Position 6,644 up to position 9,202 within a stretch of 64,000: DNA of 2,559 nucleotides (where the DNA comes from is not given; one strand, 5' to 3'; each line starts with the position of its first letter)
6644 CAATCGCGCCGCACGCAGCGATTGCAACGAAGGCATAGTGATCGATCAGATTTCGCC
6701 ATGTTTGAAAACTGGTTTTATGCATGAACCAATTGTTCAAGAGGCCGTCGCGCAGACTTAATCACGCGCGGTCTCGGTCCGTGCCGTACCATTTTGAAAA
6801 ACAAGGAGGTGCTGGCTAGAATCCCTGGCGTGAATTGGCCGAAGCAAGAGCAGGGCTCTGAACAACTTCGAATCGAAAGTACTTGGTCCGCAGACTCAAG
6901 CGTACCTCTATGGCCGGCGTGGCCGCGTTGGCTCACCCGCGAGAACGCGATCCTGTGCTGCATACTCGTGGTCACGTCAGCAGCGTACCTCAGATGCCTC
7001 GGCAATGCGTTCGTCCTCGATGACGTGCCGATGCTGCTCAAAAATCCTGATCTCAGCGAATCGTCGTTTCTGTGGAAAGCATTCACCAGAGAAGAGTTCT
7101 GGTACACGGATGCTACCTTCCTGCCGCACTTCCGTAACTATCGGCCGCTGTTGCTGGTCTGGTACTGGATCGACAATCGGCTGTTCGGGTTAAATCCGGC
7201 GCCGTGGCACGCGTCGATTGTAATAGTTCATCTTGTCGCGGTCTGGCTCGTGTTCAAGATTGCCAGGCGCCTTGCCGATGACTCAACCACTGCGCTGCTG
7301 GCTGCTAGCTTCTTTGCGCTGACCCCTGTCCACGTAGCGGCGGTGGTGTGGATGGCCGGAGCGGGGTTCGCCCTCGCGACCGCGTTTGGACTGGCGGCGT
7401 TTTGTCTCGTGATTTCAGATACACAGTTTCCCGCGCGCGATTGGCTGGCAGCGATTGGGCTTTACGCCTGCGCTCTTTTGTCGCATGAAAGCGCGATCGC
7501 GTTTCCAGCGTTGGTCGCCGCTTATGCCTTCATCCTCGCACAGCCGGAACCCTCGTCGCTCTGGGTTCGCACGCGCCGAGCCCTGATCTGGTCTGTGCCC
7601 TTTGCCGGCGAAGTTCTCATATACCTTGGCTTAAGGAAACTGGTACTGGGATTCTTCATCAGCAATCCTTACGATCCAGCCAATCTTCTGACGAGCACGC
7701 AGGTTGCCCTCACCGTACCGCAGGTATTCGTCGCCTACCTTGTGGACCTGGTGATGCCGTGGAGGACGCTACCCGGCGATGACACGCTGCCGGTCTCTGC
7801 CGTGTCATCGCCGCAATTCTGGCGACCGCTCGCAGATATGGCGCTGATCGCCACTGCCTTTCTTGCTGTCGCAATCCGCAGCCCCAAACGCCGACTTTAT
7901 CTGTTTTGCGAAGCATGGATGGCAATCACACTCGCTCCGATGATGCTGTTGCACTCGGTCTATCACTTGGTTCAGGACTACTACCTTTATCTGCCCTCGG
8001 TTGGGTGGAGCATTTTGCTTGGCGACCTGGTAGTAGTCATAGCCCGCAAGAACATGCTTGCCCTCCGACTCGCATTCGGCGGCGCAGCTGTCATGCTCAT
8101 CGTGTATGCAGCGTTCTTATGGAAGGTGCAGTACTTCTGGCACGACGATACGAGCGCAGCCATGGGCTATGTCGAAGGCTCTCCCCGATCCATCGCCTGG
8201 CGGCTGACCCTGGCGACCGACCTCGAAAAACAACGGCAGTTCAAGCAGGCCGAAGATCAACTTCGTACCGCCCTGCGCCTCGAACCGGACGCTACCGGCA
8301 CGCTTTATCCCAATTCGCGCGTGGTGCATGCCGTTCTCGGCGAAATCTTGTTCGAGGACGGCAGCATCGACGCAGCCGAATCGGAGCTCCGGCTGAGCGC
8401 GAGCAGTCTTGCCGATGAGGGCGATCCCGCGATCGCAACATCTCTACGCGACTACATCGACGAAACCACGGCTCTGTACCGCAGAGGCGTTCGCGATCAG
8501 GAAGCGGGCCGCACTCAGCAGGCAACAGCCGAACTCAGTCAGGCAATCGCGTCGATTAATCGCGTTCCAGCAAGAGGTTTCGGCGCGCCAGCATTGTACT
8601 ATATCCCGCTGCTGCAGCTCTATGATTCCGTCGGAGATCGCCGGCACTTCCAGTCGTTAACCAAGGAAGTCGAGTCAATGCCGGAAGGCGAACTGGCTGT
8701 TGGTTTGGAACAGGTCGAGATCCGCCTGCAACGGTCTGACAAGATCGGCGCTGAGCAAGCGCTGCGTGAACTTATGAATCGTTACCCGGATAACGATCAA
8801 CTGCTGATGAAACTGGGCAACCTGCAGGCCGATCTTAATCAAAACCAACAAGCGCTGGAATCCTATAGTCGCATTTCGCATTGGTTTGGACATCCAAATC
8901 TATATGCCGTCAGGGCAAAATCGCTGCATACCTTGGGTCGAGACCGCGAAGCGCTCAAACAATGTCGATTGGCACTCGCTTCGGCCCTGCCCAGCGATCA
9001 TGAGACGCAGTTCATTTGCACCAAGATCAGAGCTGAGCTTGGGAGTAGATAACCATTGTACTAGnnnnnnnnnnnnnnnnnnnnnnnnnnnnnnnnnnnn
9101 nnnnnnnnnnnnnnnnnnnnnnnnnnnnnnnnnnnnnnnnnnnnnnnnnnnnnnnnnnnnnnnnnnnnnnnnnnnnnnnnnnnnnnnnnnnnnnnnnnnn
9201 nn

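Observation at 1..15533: GT-C glycosyltransferase cluster abutting secreted proteins with extreme Thr/Ala/Pro/Ser linkers: candidate protein O-glycosylation enzyme-substrate island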

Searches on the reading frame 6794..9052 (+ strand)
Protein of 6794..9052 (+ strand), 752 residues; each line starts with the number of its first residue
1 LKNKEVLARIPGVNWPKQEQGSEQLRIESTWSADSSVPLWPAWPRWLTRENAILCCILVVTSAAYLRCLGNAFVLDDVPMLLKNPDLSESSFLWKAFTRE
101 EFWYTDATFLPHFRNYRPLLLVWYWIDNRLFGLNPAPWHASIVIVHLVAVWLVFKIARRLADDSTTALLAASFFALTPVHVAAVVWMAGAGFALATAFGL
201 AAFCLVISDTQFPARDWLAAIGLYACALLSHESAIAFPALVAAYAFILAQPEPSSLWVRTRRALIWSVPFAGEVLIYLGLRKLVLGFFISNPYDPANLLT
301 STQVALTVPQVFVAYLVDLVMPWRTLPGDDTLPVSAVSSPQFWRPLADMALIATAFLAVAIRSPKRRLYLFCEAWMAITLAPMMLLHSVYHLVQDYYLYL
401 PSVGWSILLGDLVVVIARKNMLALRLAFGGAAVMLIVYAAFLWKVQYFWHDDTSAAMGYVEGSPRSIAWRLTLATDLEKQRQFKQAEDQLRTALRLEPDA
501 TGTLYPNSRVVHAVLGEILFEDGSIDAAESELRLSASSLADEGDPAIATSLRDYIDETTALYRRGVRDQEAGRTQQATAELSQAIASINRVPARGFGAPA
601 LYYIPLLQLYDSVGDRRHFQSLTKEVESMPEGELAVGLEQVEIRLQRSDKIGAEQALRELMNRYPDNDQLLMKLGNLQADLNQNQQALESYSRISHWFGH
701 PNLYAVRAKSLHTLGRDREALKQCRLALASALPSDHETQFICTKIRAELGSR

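Call 6: search_protein_families(library=pfam, proteins=[window:6794-9052:+], max_evalue=0.01)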
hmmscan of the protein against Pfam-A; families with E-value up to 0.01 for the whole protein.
window:6794-9052:+ (752 aa): 8 families
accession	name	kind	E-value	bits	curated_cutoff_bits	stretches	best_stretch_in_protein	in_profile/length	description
PF14559.12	TPR_19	-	1.3e-08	35.4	25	1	652-709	9-67/68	Tetratricopeptide repeat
PF13428.12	TPR_14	-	2.4e-07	31.2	23.5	0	470-501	4-35/44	Tetratricopeptide repeat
PF07719.23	TPR_2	-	3.5e-07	30.3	27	0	473-499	7-33/34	Tetratricopeptide repeat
PF13432.12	TPR_16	-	1.2e-05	26.1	32.7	1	471-532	1-54/65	Tetratricopeptide repeat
PF00515.34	TPR_1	-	2.4e-05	24.4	27.8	0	473-499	7-33/34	Tetratricopeptide repeat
PF17874.7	TPR_MalT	-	6.9e-05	22.7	45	1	461-535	73-148/336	MalT-like TPR region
PF13424.12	TPR_12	-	0.0015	19.1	30.1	0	469-531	6-67/77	Tetratricopeptide repeat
PF20225.4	DUF6584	-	0.0023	18.4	27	1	636-684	5-53/171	Family of unknown function (DUF6584)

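Call 9: search_protein_families(library=ncbifam, proteins=[window:6794-9052:+], max_evalue=0.1)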
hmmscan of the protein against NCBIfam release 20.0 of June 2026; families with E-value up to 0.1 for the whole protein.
window:6794-9052:+ (752 aa): 7 families
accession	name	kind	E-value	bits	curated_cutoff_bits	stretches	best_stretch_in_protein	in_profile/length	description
NF033920.0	C39_PA2778_fam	equivalog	1.7e-05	24.4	150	1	648-729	170-252/255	PA2778 family cysteine peptidase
TIGR02917.1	PEP_TPR_lipo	equivalog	0.00025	19.1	312.2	1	641-724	166-250/899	XrtA/PEP-CTERM system TPR-repeat protein PrsT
TIGR02795.1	tol_pal_ybgF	equivalog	0.00087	19.9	90.1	0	645-698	50-106/119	tol-pal system protein YbgF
TIGR03939.1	PGA_TPR_OMP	equivalog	0.0048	15.1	366.65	1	640-714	401-474/800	poly-beta-1,6 N-acetyl-D-glucosamine export porin PgaA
TIGR00540.1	TPR_hemY_coli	hypoth_equivalog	0.0083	14.9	142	0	463-530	322-380/385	heme biosynthesis-associated TPR protein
TIGR02521.1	type_IV_pilW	equivalog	0.0094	15.5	154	0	469-501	33-65/234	type IV pilus biogenesis/stability protein PilW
NF008203.0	PRK10963.1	equivalog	0.039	13.3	254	1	640-703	54-117/234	hypothetical protein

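Call 11: search_solved_structures(query=window:6794-9052:+, max_evalue=1)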
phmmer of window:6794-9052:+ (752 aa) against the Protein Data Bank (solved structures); distinct sequences matched with E-value up to 1: 1.
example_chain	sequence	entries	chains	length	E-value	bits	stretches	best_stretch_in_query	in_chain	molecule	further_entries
4r7s_A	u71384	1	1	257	0.31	12.4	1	646-729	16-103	Tetratricopeptide repeat protein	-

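Call 15: find_homologous_proteins(query=window:6794-9052:+, max_evalue=0.001)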
Query window:6794-9052:+ (752 aa): 177 proteins with E <= 0.001 among 8000 candidates; the best 120 are listed.
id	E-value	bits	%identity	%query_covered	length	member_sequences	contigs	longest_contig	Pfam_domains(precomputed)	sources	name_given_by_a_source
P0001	0.0e+0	1556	100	92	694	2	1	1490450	PF14559.13,PF00515.35,PF13428.13,PF07719.24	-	-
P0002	0.0e+0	1326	83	94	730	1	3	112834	PF14559.13,PF17874.8,PF13428.13,PF07719.24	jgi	jgi:tetratricopeptide (TPR) repeat protein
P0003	0.0e+0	1240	78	94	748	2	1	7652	PF14559.13,PF17874.8,PF13432.13,PF13428.13,PF07719.24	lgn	-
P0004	0.0e+0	1134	67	99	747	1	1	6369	PF14559.13,PF17874.8,PF13432.13,PF13428.13,PF07719.24,PF13174.13,PF13231.13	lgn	-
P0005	0.0e+0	1105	65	99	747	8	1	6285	PF14559.13,PF17874.8,PF13432.13,PF13428.13,PF13429.13,PF13181.13,PF07719.24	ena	-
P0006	0.0e+0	1068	67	94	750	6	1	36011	PF14559.13,PF13432.13,PF13428.13,PF13429.13,PF07719.24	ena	-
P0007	3.1e-298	1009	63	94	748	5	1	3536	PF14559.13,PF17874.8,PF13432.13,PF13428.13,PF07719.24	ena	-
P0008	8.6e-297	1005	65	91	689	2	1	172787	PF14559.13,PF17874.8,PF13424.13,PF13432.13,PF13428.13,PF13181.13,PF07719.24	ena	-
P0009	4.9e-294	995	65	89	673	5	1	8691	PF14559.13,PF13432.13,PF13428.13,PF13429.13,PF07719.24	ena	-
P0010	1.2e-282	958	59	98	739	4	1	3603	PF13432.13,PF07719.24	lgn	-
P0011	1.9e-282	957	61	94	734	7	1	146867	PF14559.13,PF17874.8,PF13432.13,PF13428.13,PF07719.24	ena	-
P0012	3.1e-282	956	58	98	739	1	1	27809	PF14559.13,PF00515.35,PF13432.13,PF13428.13,PF13181.13,PF07719.24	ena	-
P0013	2.0e-275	934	60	92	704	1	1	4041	PF14559.13,PF13428.13,PF13181.13,PF07719.24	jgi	jgi:protein O-mannosyl-transferase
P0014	5.1e-273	926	60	94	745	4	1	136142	PF14559.13,PF13424.13,PF13432.13,PF13428.13,PF07719.24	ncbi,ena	-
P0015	3.5e-268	910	59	95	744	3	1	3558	PF14559.13,PF17874.8,PF13424.13,PF13432.13,PF13428.13,PF13181.13,PF07719.24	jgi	jgi:tetratricopeptide (TPR) repeat protein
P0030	1.5e-238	812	54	96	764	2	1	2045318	PF13424.13,PF13432.13,PF13428.13,PF07719.24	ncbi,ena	-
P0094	2.6e-110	388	36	93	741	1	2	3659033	PF13431.13,PF23914.2,PF13414.13,PF13428.13,PF14559.13,PF00515.35,PF12895.14,PF13424.13,PF21033.5,PF13432.13,PF13181.13,PF07719.24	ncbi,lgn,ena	ncbi:MAG: tetratricopeptide repeat protein [Candidatus Binataceae bacterium]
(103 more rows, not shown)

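Call 16: find_encoding_contigs(protein=P0001, flank=10000, max_places=3)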
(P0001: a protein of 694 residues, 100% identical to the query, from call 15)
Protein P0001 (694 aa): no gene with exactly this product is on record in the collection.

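Call 17: find_encoding_contigs(protein=P0002, flank=10000, max_places=3)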
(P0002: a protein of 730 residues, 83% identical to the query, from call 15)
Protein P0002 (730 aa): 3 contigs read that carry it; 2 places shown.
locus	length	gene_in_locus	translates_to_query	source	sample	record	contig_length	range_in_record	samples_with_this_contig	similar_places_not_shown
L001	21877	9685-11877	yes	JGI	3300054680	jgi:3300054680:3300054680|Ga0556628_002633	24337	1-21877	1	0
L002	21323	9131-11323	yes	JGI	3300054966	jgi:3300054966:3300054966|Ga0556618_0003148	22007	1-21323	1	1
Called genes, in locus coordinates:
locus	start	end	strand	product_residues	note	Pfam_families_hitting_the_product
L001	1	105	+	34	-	?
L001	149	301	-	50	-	-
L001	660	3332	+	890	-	-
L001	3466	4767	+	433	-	PF00535:Glycos_transf_2, PF01209:Ubie_methyltran (faint), PF13489:Methyltransf_23, PF08241:Methyltransf_11, PF08242:Methyltransf_12 (weak), PF13649:Methyltransf_25, PF13847:Methyltransf_31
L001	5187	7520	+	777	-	PF13432:TPR_16 (faint), PF13424:TPR_12 (faint), PF07719:TPR_2 (faint)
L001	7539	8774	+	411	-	PF01757:Acyl_transf_3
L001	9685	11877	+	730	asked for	PF13428:TPR_14 (faint), PF14559:TPR_19 (faint), PF17874:TPR_MalT (weak), PF07719:TPR_2 (faint)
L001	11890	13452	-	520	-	-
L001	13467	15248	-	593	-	PF13231:PMT_2 (weak)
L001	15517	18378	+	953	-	PF08450:SGL (faint), PF13449:Phytase-like (faint), PF25021:TEN_NHL (faint), PF06977:SdiA-regulated (faint), PF06739:SBBP (faint), PF20067:SSL_N (faint), PF01436:NHL (weak)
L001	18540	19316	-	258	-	PF01344:Kelch_1 (faint)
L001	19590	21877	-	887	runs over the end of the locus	PF10282:Lactonase (weak), PF01436:NHL (weak), PF16640:Big_3_5, PF22073:Cep192_D4 (faint)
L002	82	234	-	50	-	-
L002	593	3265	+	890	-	-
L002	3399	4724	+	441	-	PF00535:Glycos_transf_2, PF01209:Ubie_methyltran (faint), PF13489:Methyltransf_23, PF13847:Methyltransf_31, PF08241:Methyltransf_11, PF08242:Methyltransf_12 (weak), PF13649:Methyltransf_25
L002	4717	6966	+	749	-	PF13424:TPR_12 (faint), PF13428:TPR_14 (faint), PF13432:TPR_16 (faint), PF07719:TPR_2 (faint)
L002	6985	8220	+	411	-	PF01757:Acyl_transf_3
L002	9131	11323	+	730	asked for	PF13428:TPR_14 (faint), PF14559:TPR_19 (faint), PF17874:TPR_MalT (weak), PF07719:TPR_2 (faint)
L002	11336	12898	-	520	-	-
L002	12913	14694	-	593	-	PF13231:PMT_2 (weak)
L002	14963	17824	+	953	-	PF08450:SGL (faint), PF13449:Phytase-like (faint), PF25021:TEN_NHL (faint), PF06977:SdiA-regulated (faint), PF06739:SBBP (faint), PF20067:SSL_N (faint), PF01436:NHL (weak)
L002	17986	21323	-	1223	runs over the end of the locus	-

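Call 21: search_solved_structures(query=A1, max_evalue=10)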
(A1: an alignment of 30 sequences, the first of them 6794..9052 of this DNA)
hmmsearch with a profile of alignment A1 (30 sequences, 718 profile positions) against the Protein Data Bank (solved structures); distinct sequences matched with E-value up to 10: 374 (the best 60 are shown).
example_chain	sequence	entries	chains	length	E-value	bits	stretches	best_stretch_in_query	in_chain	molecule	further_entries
9qhb_A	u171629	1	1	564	4.9e-50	173.5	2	455-708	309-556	Engineered tetratricopeptide repeat protein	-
8bu0_A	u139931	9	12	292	1.2e-28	102.8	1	443-706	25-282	Consensus tetratricopeptide repeat protein | Crystal structure of an 8-repeat consensus TPR superhelix with Zinc. | Monomer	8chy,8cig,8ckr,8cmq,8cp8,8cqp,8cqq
7yeh_B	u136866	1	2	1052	1.6e-26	95.8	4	447-681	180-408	UDP-N-acetylglucosamine--peptide N-acetylglucosaminyltransferase 110 kDa subunit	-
7yea_A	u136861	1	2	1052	3.8e-26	94.5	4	447-699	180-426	UDP-N-acetylglucosamine--peptide N-acetylglucosaminyltransferase 110 kDa subunit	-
7ntf_A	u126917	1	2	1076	1.7e-25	92.4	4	447-699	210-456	Isoform 1 of UDP-N-acetylglucosamine--peptide N-acetylglucosaminyltransferase 110 kDa subu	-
9qhc_A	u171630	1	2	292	3.9e-24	87.8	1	455-708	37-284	Engineered tetratricopeptide repeat protein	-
6eou_A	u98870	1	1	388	1e-22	83.2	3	446-681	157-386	UDP-N-acetylglucosamine--peptide N-acetylglucosaminyltransferase 110 kDa subunit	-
1w3b_A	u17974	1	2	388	1.3e-22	82.8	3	448-681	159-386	UDP-N-ACETYLGLUCOSAMINE--PEPTIDE N-ACETYLGLUCOSAMINYLTRANSFERASE 110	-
6b85_J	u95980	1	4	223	1.5e-22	82.7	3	619-704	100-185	TMHC4_R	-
8fgw_D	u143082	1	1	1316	5e-21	77.6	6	525-697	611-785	Tetratricopeptide repeat protein 21B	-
7qdr_B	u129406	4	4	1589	1.1e-20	76.4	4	588-701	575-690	Tetratricopeptide repeat protein 37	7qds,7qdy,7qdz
8bbe_D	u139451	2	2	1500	2.7e-20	75.2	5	447-697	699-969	SNAP-tag,Tetratricopeptide repeat protein 21B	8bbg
11kc_A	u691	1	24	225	1.2e-19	73.1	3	619-709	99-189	Designed nanoparticle O43-TM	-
9g8o_B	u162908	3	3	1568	1.4e-19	72.8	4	596-701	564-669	Superkiller complex protein 3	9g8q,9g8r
8bda_E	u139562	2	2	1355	2.9e-18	68.5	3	463-698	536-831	Intraflagellar transport protein 139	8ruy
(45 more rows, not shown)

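Call 22: search_protein_families(library=pfam, alignment_id=A1, max_evalue=1)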
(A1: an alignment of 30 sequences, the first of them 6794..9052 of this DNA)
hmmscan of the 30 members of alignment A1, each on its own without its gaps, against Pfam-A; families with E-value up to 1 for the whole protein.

A. member 1, window:6794-9052:+ (752 aa): 14 families
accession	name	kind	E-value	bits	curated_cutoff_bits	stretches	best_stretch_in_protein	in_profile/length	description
PF14559.12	TPR_19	-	1.3e-08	35.4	25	2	652-709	9-67/68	Tetratricopeptide repeat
PF13428.12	TPR_14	-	2.4e-07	31.2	23.5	1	470-501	4-35/44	Tetratricopeptide repeat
PF07719.23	TPR_2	-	3.5e-07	30.3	27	1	473-499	7-33/34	Tetratricopeptide repeat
PF13432.12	TPR_16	-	1.2e-05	26.1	32.7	1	471-532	1-54/65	Tetratricopeptide repeat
PF00515.34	TPR_1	-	2.4e-05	24.4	27.8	1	473-499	7-33/34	Tetratricopeptide repeat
PF17874.7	TPR_MalT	-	6.9e-05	22.7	45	1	461-535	73-148/336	MalT-like TPR region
PF13424.12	TPR_12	-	0.0015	19.1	30.1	1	469-531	6-67/77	Tetratricopeptide repeat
PF20225.4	DUF6584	-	0.0023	18.4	27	1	636-684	5-53/171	Family of unknown function (DUF6584)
PF13374.12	TPR_10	-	0.018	15.5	27.5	0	470-495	5-30/42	Tetratricopeptide repeat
PF04340.18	DUF484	-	0.021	15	24.2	1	635-705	41-111/219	Protein of unknown function, DUF484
PF13181.12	TPR_8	-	0.043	14.4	25.7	0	670-692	3-25/34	Tetratricopeptide repeat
PF23914.1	TPR_CcmH_CycH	-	0.068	13.5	42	1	656-699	38-81/158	Cytochrome c-type biogenesis protein H TPR domain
PF13174.12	TPR_6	-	0.32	12.2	26.3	0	671-694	3-26/33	Tetratricopeptide repeat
PF24575.1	TPR_Slam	-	0.32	11.9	35.2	0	474-530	54-102/104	Surface lipoprotein assembly modifier, N-terminal TPR repeats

B. families by the number of members that match (of 30 scanned): 52 families (the first 25 are shown)
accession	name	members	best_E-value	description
PF14559.12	TPR_19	30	9.3e-24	Tetratricopeptide repeat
PF07719.23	TPR_2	30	5.7e-23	Tetratricopeptide repeat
PF13432.12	TPR_16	30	1.4e-21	Tetratricopeptide repeat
PF13428.12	TPR_14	30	6.8e-21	Tetratricopeptide repeat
PF00515.34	TPR_1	30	3e-19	Tetratricopeptide repeat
PF13181.12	TPR_8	30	6e-18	Tetratricopeptide repeat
PF13424.12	TPR_12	28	4.3e-14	Tetratricopeptide repeat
PF23914.1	TPR_CcmH_CycH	28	5.6e-13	Cytochrome c-type biogenesis protein H TPR domain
PF13174.12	TPR_6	25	2.8e-09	Tetratricopeptide repeat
PF13431.12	TPR_17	23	2.8e-16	Tetratricopeptide repeat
PF13429.12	TPR_15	22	2.3e-06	Tetratricopeptide repeat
PF24575.1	TPR_Slam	21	1.1e-05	Surface lipoprotein assembly modifier, N-terminal TPR repeats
PF13414.12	TPR_11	18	2.6e-15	TPR repeat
PF13371.12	TPR_9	17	1.6e-12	Tetratricopeptide repeat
PF13176.12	TPR_7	17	9.6e-08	Tetratricopeptide repeat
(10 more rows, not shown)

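Call 35: find_encoding_contigs(protein=P0030, flank=10000, max_places=2)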
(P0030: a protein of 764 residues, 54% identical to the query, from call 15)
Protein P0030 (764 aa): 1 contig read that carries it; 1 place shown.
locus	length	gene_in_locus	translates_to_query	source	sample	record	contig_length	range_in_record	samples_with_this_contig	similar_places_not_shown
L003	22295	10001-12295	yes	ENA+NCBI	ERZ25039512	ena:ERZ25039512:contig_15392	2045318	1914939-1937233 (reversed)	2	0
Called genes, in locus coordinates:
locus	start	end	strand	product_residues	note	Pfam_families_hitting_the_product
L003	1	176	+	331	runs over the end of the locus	PF00037:Fer4 (faint), PF13237:Fer4_10 (weak), PF14697:Fer4_21 (weak)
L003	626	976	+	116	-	PF01155:HypA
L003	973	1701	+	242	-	PF03308:MeaB (faint), PF02492:cobW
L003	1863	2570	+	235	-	PF13462:Thioredoxin_4, PF01323:DSBA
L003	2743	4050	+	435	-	PF01053:Cys_Met_Meta_PP, PF00155:Aminotran_1_2 (weak)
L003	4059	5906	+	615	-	PF00561:Abhydrolase_1, PF07021:MetW, PF13489:Methyltransf_23, PF08241:Methyltransf_11, PF08242:Methyltransf_12, PF13649:Methyltransf_25, PF13847:Methyltransf_31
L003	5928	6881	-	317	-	PF25087:GMPPB_C (faint), PF00132:Hexapep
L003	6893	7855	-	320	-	PF00291:PALP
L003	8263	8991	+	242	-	PF00512:HisKA, PF02518:HATPase_c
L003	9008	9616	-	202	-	PF01726:LexA_DNA_bind, PF00717:Peptidase_S24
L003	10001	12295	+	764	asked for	PF13432:TPR_16 (faint), PF07719:TPR_2 (faint), PF13424:TPR_12 (faint), PF13428:TPR_14 (faint)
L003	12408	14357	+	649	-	-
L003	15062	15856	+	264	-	PF01757:Acyl_transf_3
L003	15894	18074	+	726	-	-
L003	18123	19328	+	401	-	PF01757:Acyl_transf_3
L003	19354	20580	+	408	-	PF01757:Acyl_transf_3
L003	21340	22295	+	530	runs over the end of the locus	-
